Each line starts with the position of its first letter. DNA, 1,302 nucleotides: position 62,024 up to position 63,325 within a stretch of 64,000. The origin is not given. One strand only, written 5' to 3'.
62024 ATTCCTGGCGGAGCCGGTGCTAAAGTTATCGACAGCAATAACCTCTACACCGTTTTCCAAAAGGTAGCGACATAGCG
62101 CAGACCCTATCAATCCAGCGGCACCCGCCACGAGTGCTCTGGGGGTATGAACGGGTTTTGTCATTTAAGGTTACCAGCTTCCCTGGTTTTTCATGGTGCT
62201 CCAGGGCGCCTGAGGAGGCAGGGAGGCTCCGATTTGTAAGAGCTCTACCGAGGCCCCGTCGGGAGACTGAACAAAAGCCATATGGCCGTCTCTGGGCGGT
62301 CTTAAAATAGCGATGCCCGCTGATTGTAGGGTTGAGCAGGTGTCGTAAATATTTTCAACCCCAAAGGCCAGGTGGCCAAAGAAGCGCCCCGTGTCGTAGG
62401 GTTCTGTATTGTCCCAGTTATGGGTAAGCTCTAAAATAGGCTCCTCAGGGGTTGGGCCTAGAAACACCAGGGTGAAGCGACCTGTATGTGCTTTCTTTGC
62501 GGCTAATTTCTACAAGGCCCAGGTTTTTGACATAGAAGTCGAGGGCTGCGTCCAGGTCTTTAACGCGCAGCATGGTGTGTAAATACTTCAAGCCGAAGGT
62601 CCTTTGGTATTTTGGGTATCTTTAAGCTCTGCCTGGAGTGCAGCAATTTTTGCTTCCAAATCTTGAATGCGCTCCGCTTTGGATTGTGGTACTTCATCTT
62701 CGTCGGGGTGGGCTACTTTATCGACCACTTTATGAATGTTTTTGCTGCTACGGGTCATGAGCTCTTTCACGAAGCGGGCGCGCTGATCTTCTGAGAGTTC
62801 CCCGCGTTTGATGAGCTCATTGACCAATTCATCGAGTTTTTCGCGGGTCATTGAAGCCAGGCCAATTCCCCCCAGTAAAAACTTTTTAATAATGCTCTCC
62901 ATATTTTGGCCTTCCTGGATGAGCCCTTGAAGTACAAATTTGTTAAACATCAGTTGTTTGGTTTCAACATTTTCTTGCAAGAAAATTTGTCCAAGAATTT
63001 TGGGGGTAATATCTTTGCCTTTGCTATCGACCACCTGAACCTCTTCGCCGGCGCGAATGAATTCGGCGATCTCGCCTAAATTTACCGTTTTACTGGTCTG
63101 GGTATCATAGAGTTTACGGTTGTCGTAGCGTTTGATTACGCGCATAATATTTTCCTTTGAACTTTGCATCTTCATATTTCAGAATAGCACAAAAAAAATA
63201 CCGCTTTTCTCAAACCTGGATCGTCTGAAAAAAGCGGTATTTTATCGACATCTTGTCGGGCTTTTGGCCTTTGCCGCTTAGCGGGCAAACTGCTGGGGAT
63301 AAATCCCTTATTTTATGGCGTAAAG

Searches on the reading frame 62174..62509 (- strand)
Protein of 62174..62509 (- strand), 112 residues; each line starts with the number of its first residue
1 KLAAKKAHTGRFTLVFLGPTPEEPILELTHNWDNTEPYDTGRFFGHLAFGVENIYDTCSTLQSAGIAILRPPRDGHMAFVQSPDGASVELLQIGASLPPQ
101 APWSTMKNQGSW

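Call 68: search_protein_families(library=pfam, proteins=[window:62174-62509:-], max_evalue=0.01)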
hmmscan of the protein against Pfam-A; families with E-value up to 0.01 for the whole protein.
window:62174-62509:- (112 aa): 2 families
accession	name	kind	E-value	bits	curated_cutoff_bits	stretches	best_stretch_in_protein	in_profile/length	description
PF00903.31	Glyoxalase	-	4.7e-08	33.9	20.6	1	12-90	37-121/121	Glyoxalase/Bleomycin resistance protein/Dioxygenase superfamily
PF13669.12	Glyoxalase_4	-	0.0071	17.1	27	0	21-75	45-101/109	Glyoxalase/Bleomycin resistance protein/Dioxygenase superfamily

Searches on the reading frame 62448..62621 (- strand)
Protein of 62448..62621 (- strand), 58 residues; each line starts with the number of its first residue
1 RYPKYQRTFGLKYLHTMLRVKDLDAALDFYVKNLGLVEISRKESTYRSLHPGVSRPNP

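Call 68: search_protein_families(library=pfam, proteins=[window:62448-62621:-], max_evalue=0.01)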
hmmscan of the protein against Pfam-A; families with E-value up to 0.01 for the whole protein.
window:62448-62621:- (58 aa): 1 family
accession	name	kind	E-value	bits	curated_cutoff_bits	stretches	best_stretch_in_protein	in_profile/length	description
PF00903.31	Glyoxalase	-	3.6e-06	27.8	20.6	1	14-43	3-32/121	Glyoxalase/Bleomycin resistance protein/Dioxygenase superfamily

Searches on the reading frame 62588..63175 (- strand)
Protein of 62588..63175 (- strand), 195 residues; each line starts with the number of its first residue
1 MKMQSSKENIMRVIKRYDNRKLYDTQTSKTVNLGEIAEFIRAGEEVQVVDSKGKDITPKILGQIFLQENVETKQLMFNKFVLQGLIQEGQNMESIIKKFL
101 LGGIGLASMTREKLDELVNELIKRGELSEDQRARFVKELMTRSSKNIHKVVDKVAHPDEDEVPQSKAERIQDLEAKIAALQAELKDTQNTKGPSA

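Call 68: search_protein_families(library=pfam, proteins=[window:62588-63175:-], max_evalue=0.01)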
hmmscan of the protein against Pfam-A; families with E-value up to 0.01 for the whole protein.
window:62588-63175:- (195 aa): 6 families
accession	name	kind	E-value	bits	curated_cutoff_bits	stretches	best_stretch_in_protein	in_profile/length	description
PF07879.16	PHB_acc_N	-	2.1e-21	76.2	25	1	13-69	1-58/61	PHB/PHA accumulation regulator DNA-binding domain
PF20711.2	DUF6825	-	0.0032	18.3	27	1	106-189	14-104/105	Family of unknown function (DUF6825)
PF08614.16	ATG16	-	0.0047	17.5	33.7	1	119-192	25-98/200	Autophagy protein 16 (ATG16)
PF05597.16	Phasin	-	0.0068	16.9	28.8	0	97-156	16-75/126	Poly(hydroxyalcanoate) granule associated protein (phasin)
PF05929.16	Phage_GPO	-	0.0074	16.4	33.6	1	110-191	172-251/268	Phage capsid scaffolding protein (GPO) serine peptidase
PF14282.11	FlxA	-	0.0099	16.4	26.3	0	140-190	22-71/101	FlxA-like protein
